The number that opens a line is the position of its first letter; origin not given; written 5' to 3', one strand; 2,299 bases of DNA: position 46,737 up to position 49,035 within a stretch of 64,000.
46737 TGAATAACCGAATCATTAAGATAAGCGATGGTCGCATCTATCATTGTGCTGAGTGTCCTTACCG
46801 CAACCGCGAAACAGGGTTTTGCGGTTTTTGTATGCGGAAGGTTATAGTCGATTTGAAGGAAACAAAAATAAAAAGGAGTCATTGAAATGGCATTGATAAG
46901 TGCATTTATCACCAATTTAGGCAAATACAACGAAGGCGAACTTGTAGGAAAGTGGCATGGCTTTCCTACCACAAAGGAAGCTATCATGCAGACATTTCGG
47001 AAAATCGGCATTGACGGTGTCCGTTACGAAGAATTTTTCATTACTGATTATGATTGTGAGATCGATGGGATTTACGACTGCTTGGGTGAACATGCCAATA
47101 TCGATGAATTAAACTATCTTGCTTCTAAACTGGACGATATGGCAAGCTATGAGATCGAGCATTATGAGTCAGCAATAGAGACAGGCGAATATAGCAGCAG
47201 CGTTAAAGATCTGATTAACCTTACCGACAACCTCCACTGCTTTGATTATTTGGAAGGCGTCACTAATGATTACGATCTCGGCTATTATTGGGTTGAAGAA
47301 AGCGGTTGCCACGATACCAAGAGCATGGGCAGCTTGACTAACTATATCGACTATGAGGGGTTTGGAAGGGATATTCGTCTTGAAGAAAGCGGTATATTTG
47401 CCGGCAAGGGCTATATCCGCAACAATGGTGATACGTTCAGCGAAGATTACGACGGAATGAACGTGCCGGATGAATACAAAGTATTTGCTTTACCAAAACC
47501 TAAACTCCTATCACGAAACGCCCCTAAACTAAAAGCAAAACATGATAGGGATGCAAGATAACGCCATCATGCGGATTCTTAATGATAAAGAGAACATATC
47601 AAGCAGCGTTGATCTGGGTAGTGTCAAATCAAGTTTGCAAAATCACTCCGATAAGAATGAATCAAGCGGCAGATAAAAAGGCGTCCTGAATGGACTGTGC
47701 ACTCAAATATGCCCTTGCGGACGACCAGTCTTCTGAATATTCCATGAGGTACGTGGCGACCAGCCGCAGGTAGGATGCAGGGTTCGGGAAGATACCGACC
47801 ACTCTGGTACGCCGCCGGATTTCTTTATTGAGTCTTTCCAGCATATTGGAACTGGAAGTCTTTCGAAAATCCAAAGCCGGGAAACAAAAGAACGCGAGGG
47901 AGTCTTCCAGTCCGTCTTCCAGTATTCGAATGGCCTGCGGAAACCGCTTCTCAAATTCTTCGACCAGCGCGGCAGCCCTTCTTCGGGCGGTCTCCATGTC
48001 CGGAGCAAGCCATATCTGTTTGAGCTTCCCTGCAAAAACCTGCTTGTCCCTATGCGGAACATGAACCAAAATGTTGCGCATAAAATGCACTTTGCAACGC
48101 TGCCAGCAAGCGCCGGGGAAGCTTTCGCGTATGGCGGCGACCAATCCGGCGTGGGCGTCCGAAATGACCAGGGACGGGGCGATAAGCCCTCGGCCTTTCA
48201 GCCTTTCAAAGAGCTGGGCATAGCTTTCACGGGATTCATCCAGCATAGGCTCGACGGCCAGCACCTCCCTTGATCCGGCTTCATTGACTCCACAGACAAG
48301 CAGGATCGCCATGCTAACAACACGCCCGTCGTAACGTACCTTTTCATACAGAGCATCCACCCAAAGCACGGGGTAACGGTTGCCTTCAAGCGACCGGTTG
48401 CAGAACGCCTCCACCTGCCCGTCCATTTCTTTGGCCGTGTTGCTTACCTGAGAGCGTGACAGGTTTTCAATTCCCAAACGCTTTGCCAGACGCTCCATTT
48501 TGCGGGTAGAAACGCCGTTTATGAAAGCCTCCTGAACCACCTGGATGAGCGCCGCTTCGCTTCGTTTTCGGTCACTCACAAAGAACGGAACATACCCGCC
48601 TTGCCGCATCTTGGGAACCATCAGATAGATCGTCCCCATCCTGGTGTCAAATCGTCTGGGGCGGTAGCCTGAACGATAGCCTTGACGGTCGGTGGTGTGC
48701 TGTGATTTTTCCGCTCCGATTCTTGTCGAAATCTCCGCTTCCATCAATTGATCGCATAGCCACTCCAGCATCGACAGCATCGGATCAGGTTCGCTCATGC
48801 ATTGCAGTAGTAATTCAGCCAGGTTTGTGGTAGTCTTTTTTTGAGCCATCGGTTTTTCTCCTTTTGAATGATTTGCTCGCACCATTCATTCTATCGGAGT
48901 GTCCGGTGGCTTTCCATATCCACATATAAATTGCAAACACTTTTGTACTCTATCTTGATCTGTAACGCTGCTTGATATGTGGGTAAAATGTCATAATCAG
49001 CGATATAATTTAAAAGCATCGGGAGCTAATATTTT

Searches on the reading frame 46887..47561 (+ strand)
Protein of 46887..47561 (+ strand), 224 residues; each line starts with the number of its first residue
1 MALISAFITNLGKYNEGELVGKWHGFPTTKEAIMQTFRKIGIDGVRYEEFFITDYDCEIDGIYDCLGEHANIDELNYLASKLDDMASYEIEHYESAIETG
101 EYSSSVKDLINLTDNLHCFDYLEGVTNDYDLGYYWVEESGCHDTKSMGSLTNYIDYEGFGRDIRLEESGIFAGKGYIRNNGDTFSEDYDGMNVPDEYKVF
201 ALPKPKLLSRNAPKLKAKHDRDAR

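Call 49: search_protein_families(library=pfam, proteins=[window:46887-47561:+], max_evalue=0.001)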
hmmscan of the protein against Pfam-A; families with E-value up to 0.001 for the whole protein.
window:46887-47561:+ (224 aa): 1 family
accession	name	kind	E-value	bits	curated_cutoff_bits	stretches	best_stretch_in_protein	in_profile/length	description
PF07275.16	ArdA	-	1.6e-40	139.7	27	1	6-177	1-154/155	Antirestriction protein (ArdA)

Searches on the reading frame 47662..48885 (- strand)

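Call 3: search_protein_families(library=pfam, proteins=[window:47662-48885:-], max_evalue=0.01)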
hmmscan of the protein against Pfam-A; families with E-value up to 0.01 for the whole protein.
window:47662-48885:- (407 aa): 2 families
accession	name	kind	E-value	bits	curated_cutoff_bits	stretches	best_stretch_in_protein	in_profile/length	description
PF00872.24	Transposase_mut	-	2.5e-112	376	21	1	15-389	3-378/379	Transposase, Mutator family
PF10551.15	MULE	-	2.2e-10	41.3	27.6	1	173-271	1-99/99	MULE transposase domain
